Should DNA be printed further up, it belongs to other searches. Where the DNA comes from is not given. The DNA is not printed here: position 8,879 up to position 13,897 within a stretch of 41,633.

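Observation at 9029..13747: Giant sacsin/MORC-type GHKL ATPase fused to a Res-III SF2 helicase, with about 800 unassigned central residues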

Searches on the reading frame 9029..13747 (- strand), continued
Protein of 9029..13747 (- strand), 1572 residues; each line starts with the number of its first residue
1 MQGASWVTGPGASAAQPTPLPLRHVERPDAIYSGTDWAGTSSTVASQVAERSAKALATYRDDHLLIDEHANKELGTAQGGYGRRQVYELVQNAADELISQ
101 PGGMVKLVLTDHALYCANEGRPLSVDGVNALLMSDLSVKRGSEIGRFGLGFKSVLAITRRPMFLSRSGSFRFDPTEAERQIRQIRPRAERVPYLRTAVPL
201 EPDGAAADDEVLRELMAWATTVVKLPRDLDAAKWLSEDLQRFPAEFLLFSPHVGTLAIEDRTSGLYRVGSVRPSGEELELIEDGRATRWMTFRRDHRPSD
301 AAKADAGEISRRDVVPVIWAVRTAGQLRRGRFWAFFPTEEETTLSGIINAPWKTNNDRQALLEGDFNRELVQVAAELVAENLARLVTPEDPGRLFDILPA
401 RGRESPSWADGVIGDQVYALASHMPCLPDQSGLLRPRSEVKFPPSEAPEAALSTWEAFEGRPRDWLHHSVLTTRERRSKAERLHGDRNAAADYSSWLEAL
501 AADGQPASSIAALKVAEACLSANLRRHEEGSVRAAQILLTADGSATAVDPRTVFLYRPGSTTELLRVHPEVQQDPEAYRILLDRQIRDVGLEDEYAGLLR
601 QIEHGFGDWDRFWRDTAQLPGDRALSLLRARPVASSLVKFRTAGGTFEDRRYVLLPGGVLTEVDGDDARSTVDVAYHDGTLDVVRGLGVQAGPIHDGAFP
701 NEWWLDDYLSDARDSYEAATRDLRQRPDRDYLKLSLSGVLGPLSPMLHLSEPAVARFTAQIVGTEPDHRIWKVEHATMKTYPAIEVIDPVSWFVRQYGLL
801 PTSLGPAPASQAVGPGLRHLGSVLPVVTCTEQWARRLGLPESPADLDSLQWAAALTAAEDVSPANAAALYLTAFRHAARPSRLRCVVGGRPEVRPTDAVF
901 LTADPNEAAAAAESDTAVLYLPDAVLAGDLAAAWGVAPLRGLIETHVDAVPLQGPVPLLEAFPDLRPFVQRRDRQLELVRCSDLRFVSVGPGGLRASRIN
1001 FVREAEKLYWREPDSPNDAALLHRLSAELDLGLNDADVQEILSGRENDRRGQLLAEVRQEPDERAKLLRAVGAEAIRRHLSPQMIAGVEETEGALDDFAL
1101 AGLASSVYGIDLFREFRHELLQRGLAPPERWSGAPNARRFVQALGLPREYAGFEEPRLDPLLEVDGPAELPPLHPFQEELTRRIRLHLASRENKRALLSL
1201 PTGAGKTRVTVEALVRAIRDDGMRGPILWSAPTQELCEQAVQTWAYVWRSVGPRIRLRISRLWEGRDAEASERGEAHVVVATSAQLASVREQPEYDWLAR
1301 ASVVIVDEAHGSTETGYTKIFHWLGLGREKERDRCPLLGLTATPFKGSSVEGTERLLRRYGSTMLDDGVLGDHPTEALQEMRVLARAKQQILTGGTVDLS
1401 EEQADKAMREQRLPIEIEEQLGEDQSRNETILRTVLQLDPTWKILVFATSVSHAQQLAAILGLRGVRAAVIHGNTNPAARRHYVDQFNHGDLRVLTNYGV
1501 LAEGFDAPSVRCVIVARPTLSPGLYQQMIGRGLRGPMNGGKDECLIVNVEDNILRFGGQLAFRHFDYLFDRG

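Call 46: search_solved_structures(query=window:9032-13747:-, max_evalue=0.01)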
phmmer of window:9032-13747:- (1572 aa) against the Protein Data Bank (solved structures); distinct sequences matched with E-value up to 0.01: 39.
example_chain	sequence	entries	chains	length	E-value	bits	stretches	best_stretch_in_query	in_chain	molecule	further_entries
6jde_B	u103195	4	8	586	2.2e-21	78.5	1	1173-1550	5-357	Putative DNA repair helicase RadD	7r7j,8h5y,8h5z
8dpe_A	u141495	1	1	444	6.1e-08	34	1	1418-1532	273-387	ATP-dependent RNA helicase DDX42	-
1wp9_A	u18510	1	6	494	8.2e-08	33.6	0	1193-1352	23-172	ATP-dependent RNA helicase, putative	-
5ivl_B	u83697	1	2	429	1.3e-07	32.9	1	1420-1535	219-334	DEAD-box ATP-dependent RNA helicase CshA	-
9b15_A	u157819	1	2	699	2.1e-07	32.2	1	1193-1311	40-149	ATP-dependent DNA helicase Hel308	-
7clg_A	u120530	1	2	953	4.5e-07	31.1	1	1445-1538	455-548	Putative helicase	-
8hk1_E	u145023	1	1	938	6.1e-07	30.7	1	1418-1532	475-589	ATP-dependent RNA helicase DDX42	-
7evn_E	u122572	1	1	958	6.5e-07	30.6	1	1418-1532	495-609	ATP-dependent RNA helicase DDX42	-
1hv8_A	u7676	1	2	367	2.8e-06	28.5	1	1426-1539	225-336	PUTATIVE ATP-DEPENDENT RNA HELICASE MJ0669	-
2p6r_A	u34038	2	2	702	6.7e-06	27.2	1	1193-1311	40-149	afUHEL308 HELICASE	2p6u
4kbf_A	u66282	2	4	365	1.2e-05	26.4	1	1431-1536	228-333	Heat resistant RNA dependent ATPase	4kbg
2zj2_A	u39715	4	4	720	1.6e-05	26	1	1191-1319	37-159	Putative ski2-type helicase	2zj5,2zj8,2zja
3eaq_A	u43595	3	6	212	7.2e-05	23.8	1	1431-1537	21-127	Heat resistant RNA dependent ATPase | Hera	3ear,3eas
2kbf_A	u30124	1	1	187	0.00012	23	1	1443-1524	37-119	ATP-dependent RNA helicase DBP5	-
3gfp_A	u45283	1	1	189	0.00012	23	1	1443-1524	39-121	DEAD box protein 5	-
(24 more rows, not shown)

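Call 62: search_dna_similar(query=window:9032-13747:-, collection=plasmids, mode=protein, max_rows=15, max_evalue=1e-20)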
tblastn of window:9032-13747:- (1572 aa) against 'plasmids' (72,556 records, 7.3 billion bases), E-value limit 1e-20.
Records with a match: 26; places in all: 26; records where one place covers at least 80% of the query: 0.
Best place of each record, by identity: <60% 26.
By first word of the organism name: Nostoc 3; Alicyclobacillus 2; Trichormus 2; Tolypothrix 2; Arthrobacter 1; Bacillus 1; Rhodobacteraceae 1; Pleomorphomonas 1; Mesorhizobium 1; Planktothrix 1; and 11 more.
By predicted mobility (MOB-suite, as given by PLSDB): non-mobilizable 17; mobilizable 6; conjugative 3.
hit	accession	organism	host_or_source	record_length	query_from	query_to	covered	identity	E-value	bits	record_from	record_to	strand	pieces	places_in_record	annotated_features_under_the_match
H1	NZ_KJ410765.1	Arthrobacter sp. 68b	-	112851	37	864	53%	35.0%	2e-108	391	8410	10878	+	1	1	hypothetical protein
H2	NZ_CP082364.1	Bacillus badius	bacterial cell,soil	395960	1123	1565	28%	32.5%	4e-50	204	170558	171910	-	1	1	DEAD/DEAH box helicase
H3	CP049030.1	Rhodobacteraceae bacterium SC52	Apostichopus japonicus,pure ...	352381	1117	1566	29%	29.8%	7e-50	203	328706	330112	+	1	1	DEAD/DEAH box helicase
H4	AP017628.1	Pleomorphomonas sp. SM30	-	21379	1173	1552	24%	35.2%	4e-37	161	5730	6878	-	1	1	type I restriction enzyme EcoKI subunit R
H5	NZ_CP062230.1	Mesorhizobium onobrychidis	Sainfoin,pure bacterial culture,Nodule ...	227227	1173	1553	24%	33.6%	2e-41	175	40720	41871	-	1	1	DEAD/DEAH box helicase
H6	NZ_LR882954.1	Planktothrix agardhii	-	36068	1172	1561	25%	31.9%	2e-42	179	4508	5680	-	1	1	DEAD/DEAH box helicase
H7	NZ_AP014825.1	Geminocystis sp. NIES-3709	-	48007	1172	1552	24%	32.7%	1e-42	179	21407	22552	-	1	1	DEAD/DEAH box helicase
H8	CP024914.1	Cyanobacterium sp. HL-69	cell culture,enrichment cultures from ...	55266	1172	1552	24%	32.4%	4e-41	174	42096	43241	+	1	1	Type I restriction-modification system, restriction subunit R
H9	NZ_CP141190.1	Hymenobacter sp. GOD-10R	single cell,Crepidiastrum sonchifolium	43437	1192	1551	23%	33.8%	3e-40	172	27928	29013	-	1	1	DEAD/DEAH box helicase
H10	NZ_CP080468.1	Alicyclobacillus acidoterrestris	Pure culture,soil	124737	1173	1549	24%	31.9%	2e-27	130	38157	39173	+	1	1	DEAD/DEAH box helicase | hypothetical protein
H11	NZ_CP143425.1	Roseobacter litoralis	Fucus vesiculosus var. spiralis,cell ...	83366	1195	1561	23%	32.7%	1e-36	160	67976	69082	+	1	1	DEAD/DEAH box helicase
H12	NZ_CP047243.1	Trichormus variabilis 0441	cell culture,thermal spring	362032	1172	1560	25%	30.8%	7e-40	171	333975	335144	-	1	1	DEAD/DEAH box helicase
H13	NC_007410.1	Trichormus variabilis ATCC 29413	-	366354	1172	1560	25%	30.8%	7e-40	171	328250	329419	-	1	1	DEAD/DEAH box helicase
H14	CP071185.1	Alicyclobacillus curvatus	water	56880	1173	1552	24%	31.3%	5e-30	138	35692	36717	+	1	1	DEAD/DEAH box helicase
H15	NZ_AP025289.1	Treponema saccharophilum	-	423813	1131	1571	28%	26.5%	5e-40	171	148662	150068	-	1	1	DEAD/DEAH box helicase family protein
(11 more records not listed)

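Call 64: get_annotated_region(hit=H1, flank=9000)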
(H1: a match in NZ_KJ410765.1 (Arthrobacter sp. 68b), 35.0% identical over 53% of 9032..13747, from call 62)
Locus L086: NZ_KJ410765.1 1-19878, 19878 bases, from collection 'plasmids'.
description: Arthrobacter sp. 68b plasmid p2MP, complete sequence
organism: Arthrobacter sp. 68b (NCBI taxid 311808)
taxonomy: Bacteria; Actinomycetota; Actinomycetes; Micrococcales; Micrococcaceae; Arthrobacter; Arthrobacter sp. 68b
host: -; source: -; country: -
typing (MOB-suite, as given by PLSDB): mobilizable; replicon rep_cluster_1670; relaxase MOBP
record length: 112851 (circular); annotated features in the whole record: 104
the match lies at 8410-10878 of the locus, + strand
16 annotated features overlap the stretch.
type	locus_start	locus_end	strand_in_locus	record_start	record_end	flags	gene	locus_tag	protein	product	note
CDS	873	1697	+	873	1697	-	-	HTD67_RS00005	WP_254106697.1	AAA family ATPase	-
CDS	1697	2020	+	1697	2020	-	-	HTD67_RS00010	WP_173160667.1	hypothetical protein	-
CDS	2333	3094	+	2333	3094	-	-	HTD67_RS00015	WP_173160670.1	hypothetical protein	-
CDS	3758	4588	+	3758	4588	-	-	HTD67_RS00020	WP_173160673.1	hypothetical protein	-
CDS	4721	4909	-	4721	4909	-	-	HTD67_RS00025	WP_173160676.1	hypothetical protein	-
CDS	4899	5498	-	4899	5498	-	-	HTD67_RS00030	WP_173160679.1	recombinase family protein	GO:0006310 - DNA recombination [Evidence IEA]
CDS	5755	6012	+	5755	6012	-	-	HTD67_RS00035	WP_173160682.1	DUF2188 domain-containing protein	-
CDS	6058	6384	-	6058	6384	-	-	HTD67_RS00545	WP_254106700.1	universal stress protein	-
CDS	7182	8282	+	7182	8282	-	-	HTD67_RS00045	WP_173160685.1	DNA cytosine methyltransferase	GO:0006304 - DNA modification [Evidence IEA]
CDS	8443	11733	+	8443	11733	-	-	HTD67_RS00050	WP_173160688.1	hypothetical protein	-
CDS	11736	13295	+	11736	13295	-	-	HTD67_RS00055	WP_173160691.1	ATP-binding protein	-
CDS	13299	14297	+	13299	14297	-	-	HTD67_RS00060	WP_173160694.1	PD-(D/E)XK motif protein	-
CDS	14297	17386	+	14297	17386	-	-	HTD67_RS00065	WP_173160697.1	Z1 domain-containing protein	-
CDS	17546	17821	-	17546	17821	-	-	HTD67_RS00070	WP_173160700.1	hypothetical protein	-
CDS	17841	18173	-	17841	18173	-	-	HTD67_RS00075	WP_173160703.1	hypothetical protein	-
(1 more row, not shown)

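Call 77: search_protein_families(library=padloc, proteins=[L086:8443-11733:+, L086:11736-13295:+, L086:13299-14297:+, L086:14297-17386:+, L086:7182-8282:+], max_evalue=0.00001)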
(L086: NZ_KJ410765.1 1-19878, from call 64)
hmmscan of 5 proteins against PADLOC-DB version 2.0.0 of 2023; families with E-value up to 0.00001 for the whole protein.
L086:8443-11733:+ (1096 aa): 9 families
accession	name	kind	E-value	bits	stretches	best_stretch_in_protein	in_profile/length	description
PDLC03964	TmtA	-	2.7e-47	159.6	1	9-395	21-413/1538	-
PDLC03971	TmtA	-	2.3e-36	122.9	1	25-388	45-458/1782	-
PDLC03965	TmtA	-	7.5e-31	105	1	32-390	28-399/1370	-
PDLC03968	TmtA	-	2.1e-27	93.3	1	39-396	79-428/1486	-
PDLC03966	TmtA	-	3.1e-27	92.9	1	20-389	29-427/1655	-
PDLC03972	TmtA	-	7.5e-27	91.8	1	41-395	47-400/1302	-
PDLC03970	TmtA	-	4.4e-20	69.3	1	41-110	68-135/1552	-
PDLC03969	TmtA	-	5.1e-17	58.8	1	86-314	95-313/1563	-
PDLC03967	TmtA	-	4e-08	30.1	1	31-103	34-109/1063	-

L086:11736-13295:+ (519 aa): 1 family
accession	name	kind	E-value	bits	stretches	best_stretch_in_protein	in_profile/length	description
PDLC02204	MzaB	-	6.8e-20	69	1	26-313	18-299/500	-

L086:13299-14297:+ (332 aa): 1 family
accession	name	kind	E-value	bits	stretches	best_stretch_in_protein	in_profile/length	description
PDLC02206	MzaD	-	4.6e-09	34.2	1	128-288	143-305/342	-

L086:14297-17386:+ (1029 aa): 2 families
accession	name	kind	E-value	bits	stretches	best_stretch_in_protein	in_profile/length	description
PDLC02205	MzaC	-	8e-61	204.1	2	367-744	282-648/952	-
PDLC03202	Helicase_II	-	6.2e-36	121.9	2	338-716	116-426/621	Type II helicase domain protein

L086:7182-8282:+ (366 aa): 59 families (the best 25 are shown)
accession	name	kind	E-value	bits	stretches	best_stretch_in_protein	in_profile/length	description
PDLC00033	DruM2|DruM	-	9.2e-87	289.7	1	4-352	21-361/368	DNA cytosine methylase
PDLC03378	MTase_II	-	8.9e-76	253.4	1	5-356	3-331/344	Type II methyltransferase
PDLC03234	MTase_II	-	8.8e-71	237.1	1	2-356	2-367/375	Type II methyltransferase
PDLC03272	MTase_II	-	6.8e-55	184.8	1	4-355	74-390/407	Type II methyltransferase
PDLC03326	MTase_II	-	7e-55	184.8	1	5-356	5-377/412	Type II methyltransferase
PDLC03237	MTase_II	-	3e-52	175.7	2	7-186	796-986/1036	Type II methyltransferase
PDLC00026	DruM2|DruM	-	2.1e-50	170.2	1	3-359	3-322/336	DNA cytosine methylase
PDLC02649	DrmMII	-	3.5e-47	159.3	3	49-172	96-223/422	DrmMII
PDLC03225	MTase_II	-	2e-45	153.6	2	3-126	6-144/615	Type II methyltransferase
PDLC03279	MTase_II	-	3.8e-42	142.4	1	6-349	4-347/587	Type II methyltransferase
PDLC03307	MTase_II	-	4.3e-41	139.4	2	6-130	2-124/382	Type II methyltransferase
PDLC02656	DrmMII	-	6.9e-40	135.3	2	2-121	2-139/491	DrmMII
PDLC03270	MTase_II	-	1.5e-39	133.9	2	6-170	2-163/309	Type II methyltransferase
PDLC02650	DrmMII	-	2.6e-39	133.3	2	3-122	7-138/435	DrmMII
PDLC00027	DruM2|DruM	-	1e-37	128.4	2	5-172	12-175/361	DNA cytosine methylase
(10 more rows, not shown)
